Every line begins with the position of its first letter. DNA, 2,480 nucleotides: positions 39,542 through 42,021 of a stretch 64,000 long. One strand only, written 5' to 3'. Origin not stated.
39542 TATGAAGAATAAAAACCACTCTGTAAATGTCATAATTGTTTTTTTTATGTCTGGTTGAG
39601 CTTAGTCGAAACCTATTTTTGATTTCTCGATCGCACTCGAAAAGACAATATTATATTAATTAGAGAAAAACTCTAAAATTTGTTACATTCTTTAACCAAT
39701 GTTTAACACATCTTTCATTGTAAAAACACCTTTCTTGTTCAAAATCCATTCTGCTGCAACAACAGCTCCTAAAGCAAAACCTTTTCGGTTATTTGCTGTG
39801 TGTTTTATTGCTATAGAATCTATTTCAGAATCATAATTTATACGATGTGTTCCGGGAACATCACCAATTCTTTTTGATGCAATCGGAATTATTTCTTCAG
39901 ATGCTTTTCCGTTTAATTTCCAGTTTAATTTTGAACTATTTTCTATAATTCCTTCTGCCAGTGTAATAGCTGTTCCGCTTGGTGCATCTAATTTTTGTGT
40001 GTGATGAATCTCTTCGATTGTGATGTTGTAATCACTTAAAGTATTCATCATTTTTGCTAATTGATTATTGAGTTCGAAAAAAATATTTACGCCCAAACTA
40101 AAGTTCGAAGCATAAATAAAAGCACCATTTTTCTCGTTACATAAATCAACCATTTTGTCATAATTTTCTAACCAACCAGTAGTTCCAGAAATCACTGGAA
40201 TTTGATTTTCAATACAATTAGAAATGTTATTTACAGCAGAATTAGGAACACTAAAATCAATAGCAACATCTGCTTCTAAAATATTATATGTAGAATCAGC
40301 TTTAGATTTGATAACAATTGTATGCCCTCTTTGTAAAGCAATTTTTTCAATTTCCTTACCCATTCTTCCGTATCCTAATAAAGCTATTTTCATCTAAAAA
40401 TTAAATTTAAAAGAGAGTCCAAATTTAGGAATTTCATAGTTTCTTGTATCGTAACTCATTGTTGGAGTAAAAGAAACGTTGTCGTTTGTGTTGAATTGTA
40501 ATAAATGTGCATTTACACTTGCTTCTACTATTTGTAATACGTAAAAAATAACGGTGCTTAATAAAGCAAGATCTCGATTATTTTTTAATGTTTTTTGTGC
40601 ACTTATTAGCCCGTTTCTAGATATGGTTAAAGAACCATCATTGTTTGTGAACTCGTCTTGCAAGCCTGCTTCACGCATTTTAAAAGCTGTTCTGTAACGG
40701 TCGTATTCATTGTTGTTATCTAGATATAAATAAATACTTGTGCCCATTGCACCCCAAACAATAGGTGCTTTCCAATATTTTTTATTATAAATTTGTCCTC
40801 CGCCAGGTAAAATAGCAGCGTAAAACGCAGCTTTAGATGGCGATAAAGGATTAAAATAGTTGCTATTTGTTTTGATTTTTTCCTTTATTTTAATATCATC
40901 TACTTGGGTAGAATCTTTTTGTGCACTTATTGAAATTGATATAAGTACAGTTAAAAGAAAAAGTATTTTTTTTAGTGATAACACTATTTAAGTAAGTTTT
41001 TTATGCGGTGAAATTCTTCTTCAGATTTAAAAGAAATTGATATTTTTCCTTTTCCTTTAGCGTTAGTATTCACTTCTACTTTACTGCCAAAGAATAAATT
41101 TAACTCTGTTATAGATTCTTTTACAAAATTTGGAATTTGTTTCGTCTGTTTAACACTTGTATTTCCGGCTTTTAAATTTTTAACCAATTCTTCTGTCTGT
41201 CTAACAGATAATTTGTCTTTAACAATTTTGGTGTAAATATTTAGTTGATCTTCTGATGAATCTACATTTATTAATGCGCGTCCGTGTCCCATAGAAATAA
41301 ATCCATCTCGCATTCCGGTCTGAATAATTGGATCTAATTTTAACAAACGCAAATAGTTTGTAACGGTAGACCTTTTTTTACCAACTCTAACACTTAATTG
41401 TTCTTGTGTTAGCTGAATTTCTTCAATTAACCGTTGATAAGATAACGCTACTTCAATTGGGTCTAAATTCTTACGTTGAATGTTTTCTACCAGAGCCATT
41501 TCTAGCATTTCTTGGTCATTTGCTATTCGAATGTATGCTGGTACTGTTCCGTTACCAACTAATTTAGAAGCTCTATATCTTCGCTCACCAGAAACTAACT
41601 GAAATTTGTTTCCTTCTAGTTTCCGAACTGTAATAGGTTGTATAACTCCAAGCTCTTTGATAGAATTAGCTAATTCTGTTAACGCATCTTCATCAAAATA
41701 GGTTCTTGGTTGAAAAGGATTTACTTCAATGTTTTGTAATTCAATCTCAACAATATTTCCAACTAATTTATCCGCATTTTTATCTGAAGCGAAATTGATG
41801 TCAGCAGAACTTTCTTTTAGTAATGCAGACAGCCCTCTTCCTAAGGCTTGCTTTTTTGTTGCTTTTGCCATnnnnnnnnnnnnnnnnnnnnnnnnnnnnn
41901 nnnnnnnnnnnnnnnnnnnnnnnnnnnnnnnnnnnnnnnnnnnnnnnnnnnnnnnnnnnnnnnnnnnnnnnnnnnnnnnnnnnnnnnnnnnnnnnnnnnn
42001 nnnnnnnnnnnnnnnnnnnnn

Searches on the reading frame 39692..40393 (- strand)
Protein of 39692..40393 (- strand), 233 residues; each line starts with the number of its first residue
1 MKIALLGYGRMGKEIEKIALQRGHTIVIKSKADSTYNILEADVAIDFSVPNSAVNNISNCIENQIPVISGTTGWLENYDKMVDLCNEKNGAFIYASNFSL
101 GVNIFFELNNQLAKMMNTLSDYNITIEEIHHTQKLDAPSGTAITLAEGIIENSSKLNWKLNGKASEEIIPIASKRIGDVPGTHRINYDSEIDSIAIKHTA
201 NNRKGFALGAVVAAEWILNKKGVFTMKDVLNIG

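Call 79: search_protein_families(library=pfam, proteins=[window:39692-40393:-], max_evalue=0.001)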
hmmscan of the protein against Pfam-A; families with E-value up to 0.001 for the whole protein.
window:39692-40393:- (233 aa): 2 families
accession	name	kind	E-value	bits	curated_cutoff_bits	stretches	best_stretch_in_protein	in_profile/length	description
PF05173.19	DapB_C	-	2.6e-39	134.5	27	1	101-230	1-121/121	Dihydrodipicolinate reductase, C-terminus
PF01113.26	DapB_N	-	8.8e-16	58.6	25.6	1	1-98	1-124/124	Dihydrodipicolinate reductase, N-terminus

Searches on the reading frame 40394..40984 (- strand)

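Call 79: search_protein_families(library=pfam, proteins=[window:40394-40984:-], max_evalue=0.001)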
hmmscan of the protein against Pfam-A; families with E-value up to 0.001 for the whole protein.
window:40394-40984:- (196 aa): 1 family
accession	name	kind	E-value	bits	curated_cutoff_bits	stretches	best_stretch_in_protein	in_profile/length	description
PF18935.5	DUF5683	-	4.9e-50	169.9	26.7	1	46-196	2-151/151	Family of unknown function (DUF5683)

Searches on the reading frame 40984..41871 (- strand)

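Call 79: search_protein_families(library=pfam, proteins=[window:40984-41871:-], max_evalue=0.001)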
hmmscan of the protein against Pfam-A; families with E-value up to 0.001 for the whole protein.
window:40984-41871:- (295 aa): 3 families
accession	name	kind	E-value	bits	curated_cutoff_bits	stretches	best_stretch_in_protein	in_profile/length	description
PF17762.8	HTH_ParB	-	1.2e-36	125.3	22.6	1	134-234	1-101/102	ParB HTH domain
PF02195.25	ParB_N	-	2e-32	111.5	26.3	1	40-132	3-95/95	ParB N-terminal domain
PF23552.2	ParB_C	-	6.8e-07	29.1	23.8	1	255-292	10-47/50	ParB dimerisation domain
